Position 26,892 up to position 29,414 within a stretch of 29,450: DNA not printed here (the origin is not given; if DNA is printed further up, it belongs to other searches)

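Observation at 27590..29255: About 50 tandem decapeptide repeats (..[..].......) filling three quarters of a 741-aa protein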

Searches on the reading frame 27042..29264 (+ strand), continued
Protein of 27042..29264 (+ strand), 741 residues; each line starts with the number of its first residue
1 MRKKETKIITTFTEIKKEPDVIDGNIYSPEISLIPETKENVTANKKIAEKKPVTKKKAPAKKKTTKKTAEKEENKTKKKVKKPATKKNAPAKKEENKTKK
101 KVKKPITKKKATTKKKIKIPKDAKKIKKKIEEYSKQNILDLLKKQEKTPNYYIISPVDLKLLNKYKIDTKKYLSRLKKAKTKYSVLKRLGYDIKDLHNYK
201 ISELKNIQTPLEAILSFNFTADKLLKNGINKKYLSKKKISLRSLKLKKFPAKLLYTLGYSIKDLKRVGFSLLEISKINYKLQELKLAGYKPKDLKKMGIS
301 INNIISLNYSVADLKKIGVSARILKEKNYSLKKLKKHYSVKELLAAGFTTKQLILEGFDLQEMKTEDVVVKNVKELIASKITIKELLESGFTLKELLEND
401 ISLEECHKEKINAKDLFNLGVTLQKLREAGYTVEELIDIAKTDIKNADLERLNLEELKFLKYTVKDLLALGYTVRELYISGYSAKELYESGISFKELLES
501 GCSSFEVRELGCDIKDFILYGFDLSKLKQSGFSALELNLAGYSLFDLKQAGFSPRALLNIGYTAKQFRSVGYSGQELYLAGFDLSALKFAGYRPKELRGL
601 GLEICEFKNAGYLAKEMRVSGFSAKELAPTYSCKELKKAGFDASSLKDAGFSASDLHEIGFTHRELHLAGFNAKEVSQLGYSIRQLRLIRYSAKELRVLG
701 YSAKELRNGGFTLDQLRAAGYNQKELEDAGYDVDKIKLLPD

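Call 54: find_encoding_contigs(protein=P0018, flank=10000, max_places=4)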
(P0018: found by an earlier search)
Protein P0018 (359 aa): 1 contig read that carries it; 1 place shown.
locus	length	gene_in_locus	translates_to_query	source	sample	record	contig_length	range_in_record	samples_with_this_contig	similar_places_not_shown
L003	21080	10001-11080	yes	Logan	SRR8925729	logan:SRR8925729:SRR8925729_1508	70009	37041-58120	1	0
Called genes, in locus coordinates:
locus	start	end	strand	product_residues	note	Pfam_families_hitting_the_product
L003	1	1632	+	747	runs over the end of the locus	-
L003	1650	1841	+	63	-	-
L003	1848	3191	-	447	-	PF00890:FAD_binding_2 (weak), PF01134:GIDA (faint), PF01266:DAO (weak), PF01946:Thi4 (weak), PF03486:HI0933_like (weak), PF07992:Pyr_redox_2 (weak), PF13450:NAD_binding_8 (weak), PF21688:FAD-depend_C, +1 more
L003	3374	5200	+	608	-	PF13522:GATase_6, PF13537:GATase_7, PF01380:SIS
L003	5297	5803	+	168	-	PF11848:DUF3368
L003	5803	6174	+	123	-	PF03683:UPF0175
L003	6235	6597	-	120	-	-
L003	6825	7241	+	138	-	-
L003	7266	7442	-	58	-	-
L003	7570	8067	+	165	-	PF03073:TspO_MBR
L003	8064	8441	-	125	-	-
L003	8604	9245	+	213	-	PF01569:PAP2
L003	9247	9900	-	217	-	PF02457:DAC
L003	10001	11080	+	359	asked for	PF00579:tRNA-synt_1b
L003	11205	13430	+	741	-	-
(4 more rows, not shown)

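Call 57: find_encoding_contigs(protein=P0015, flank=10000, max_places=6)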
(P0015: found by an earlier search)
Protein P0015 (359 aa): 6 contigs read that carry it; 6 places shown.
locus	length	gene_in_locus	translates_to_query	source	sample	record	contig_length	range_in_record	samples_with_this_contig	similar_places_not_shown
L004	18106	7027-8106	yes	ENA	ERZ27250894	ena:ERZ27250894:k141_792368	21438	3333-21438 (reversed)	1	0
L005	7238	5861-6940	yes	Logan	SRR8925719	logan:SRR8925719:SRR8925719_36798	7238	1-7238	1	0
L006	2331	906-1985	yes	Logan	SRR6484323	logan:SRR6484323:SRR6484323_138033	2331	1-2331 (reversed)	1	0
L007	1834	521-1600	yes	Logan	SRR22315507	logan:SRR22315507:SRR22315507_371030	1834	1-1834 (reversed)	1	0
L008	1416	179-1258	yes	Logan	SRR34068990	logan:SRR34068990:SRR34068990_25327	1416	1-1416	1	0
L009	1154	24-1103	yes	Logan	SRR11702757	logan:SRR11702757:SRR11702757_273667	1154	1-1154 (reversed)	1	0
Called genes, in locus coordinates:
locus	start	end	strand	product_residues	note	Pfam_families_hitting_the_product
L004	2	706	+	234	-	?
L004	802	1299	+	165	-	PF11848:DUF3368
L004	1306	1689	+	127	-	PF03683:UPF0175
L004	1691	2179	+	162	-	PF18931:DUF5680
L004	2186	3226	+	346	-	PF01300:Sua5_yciO_yrdC, PF03481:Sua5_C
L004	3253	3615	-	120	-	-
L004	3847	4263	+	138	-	-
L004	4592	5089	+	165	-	PF03073:TspO_MBR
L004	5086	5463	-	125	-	-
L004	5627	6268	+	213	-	PF01569:PAP2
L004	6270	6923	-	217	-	PF02457:DAC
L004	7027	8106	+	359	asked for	PF00579:tRNA-synt_1b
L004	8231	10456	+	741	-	-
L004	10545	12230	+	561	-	PF07581:Glug (faint)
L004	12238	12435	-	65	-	-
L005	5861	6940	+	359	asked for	PF00579:tRNA-synt_1b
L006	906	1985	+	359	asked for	PF00579:tRNA-synt_1b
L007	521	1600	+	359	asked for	PF00579:tRNA-synt_1b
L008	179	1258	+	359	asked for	PF00579:tRNA-synt_1b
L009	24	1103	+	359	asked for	PF00579:tRNA-synt_1b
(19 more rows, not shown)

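Call 76: search_protein_families(library=pfam, proteins=[P0163, P0166, P0188, P0212, P0248, P0300, P0224, P0273], max_evalue=0.00001)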
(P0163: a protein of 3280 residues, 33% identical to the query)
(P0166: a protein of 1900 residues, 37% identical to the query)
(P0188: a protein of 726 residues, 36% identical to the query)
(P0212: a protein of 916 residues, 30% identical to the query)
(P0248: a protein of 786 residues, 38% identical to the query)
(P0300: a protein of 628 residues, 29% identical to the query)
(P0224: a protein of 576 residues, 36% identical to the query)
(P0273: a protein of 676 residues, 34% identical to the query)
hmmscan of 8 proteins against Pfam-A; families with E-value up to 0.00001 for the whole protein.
P0163 (3280 aa): 9 families
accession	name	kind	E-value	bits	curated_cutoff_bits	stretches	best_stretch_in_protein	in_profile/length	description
PF25296.1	Decapeptide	-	0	1260.5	45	25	1048-1120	2-74/74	Decapeptide repeat region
PF25390.1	WD40_RLD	-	2.2e-64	218.5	150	2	239-541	33-333/363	RCC1-like domain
PF00041.27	fn3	-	2.5e-26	92.1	25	0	3015-3092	4-80/84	Fibronectin type III domain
PF13599.13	Pentapeptide_4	-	1.1e-25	89.9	38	0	1526-1583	6-63/78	Pentapeptide repeat region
PF13540.12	RCC1_2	-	4.3e-25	87.2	22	0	295-324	1-30/30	Regulator of chromosome condensation (RCC1) repeat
PF25059.1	FN3_DSCAM-DSCAML_C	-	1.6e-17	64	39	0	3051-3094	35-78/89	DSCAM/DSCAML C-terminal Fn3-like domain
PF00415.24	RCC1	-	4.4e-17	62.8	21.7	1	311-360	1-49/50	Regulator of chromosome condensation (RCC1) repeat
PF02368.24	Big_2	-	1.6e-13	50.9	22.8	0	693-736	25-69/79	Bacterial Ig-like domain (group 2)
PF14252.11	DUF4347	-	4.7e-08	33.4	24.6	1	20-179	1-159/164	Domain of unknown function (DUF4347)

P0166 (1900 aa): 5 families
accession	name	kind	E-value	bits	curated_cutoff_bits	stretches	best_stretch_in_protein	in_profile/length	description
PF25296.1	Decapeptide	-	0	1043.5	45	18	1503-1575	1-73/74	Decapeptide repeat region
PF13599.13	Pentapeptide_4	-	1.3e-69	230.6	38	2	1580-1655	3-78/78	Pentapeptide repeat region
PF15533.11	Ntox33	-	1.5e-15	57.9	28.4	0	1725-1746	11-32/65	Bacterial toxin 33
PF25317.1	SAM_SMF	-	1.9e-09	38.1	27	0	1788-1810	27-49/65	SMF/DprA SAM domain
PF23894.2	LD_SV2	-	9.3e-07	29.6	29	0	1582-1641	29-88/92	SV2A/B/C luminal domain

P0188 (726 aa): 4 families
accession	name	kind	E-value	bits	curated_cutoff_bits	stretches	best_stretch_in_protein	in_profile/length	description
PF25296.1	Decapeptide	-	1.8e-123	403.1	45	7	492-565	1-74/74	Decapeptide repeat region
PF00069.31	Pkinase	-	2e-28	99.9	31.7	1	21-267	1-251/263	Protein kinase domain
PF07714.23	PK_Tyr_Ser-Thr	-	1.4e-10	41.4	23.1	1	70-268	45-249/258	Protein tyrosine and serine/threonine kinase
PF24158.1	DUF7409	-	3.4e-07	30.9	27.8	0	414-442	8-36/47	Domain of unknown function (DUF7409)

P0212 (916 aa): 3 families
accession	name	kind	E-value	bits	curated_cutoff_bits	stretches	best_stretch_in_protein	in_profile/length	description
PF25296.1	Decapeptide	-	1.8e-133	435.1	45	8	615-684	4-72/74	Decapeptide repeat region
PF13599.13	Pentapeptide_4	-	1e-11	45.2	38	0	423-496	3-76/78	Pentapeptide repeat region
PF24158.1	DUF7409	-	7.9e-06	26.5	27.8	0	634-662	8-36/47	Domain of unknown function (DUF7409)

P0248 (786 aa): 4 families
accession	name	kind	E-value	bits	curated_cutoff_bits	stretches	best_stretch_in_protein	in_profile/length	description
PF25296.1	Decapeptide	-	6.2e-121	394.9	45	9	231-303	1-73/74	Decapeptide repeat region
PF13599.13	Pentapeptide_4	-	8.1e-12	45.5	38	0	310-386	3-78/78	Pentapeptide repeat region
PF25317.1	SAM_SMF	-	2.2e-08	34.7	27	0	686-721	15-49/65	SMF/DprA SAM domain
PF15533.11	Ntox33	-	5e-08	33.8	28.4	0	224-247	13-36/65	Bacterial toxin 33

P0300 (628 aa): 3 families
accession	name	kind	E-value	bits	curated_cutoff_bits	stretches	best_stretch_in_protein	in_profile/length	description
PF25296.1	Decapeptide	-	1.1e-86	285.1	45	6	503-572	4-73/74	Decapeptide repeat region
PF00627.37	UBA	-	3.7e-06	27.1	22.4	0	192-202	5-15/37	UBA/TS-N domain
PF07223.17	DUF1421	-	4.8e-06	26.8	22.8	0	223-239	5-21/45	UBA-like domain (DUF1421)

P0224 (576 aa): 1 family
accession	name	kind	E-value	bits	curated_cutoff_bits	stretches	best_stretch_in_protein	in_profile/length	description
PF25296.1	Decapeptide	-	2.5e-114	373.7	45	7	248-319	2-73/74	Decapeptide repeat region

P0273 (676 aa): 1 family
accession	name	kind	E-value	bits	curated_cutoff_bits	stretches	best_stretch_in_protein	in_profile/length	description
PF25296.1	Decapeptide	-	1.3e-100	329.8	45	6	541-609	5-73/74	Decapeptide repeat region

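Call 81: find_related_loci(query=A4, collection=metagenome_contigs, flank=6000)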
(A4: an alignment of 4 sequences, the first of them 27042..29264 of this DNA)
Query A4 (741 aa) in metagenome_contigs; peptide patterns used: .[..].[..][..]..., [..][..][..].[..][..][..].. (x = any residue, [..] = any of these).
600 stretches matched a pattern (row limit reached: there are more); 4 encode a relative of the query (tblastn E <= 1e-3); 4 distinct loci.
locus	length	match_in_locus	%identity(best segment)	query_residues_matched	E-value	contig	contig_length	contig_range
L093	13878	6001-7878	40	134-738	6e-137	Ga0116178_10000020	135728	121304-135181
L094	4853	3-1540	48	104-739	1e-114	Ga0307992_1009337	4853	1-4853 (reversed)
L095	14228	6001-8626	27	167-737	4e-49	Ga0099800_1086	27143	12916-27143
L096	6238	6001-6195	40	121-185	8e-8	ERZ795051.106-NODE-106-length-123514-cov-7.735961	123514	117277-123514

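Call 92: search_protein_families(library=pfam, proteins=[L093:5659-7911:+, L095:6245-8632:+], max_evalue=0.001)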
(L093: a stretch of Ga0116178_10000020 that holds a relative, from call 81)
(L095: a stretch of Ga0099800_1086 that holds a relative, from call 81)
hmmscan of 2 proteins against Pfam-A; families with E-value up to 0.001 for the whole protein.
L093:5659-7911:+ (751 aa): 3 families
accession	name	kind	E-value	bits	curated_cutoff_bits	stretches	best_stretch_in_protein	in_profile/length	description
PF25296.1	Decapeptide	-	3e-128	418.3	45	9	232-304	1-73/74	Decapeptide repeat region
PF13599.13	Pentapeptide_4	-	6.9e-07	29.7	38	0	228-289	13-74/78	Pentapeptide repeat region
PF24158.1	DUF7409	-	0.0003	21.4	27.8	0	404-432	8-36/47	Domain of unknown function (DUF7409)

L095:6245-8632:+ (796 aa): 1 family
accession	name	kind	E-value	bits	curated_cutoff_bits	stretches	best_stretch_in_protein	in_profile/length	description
PF25296.1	Decapeptide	-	1.9e-138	451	45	11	210-280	1-71/74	Decapeptide repeat region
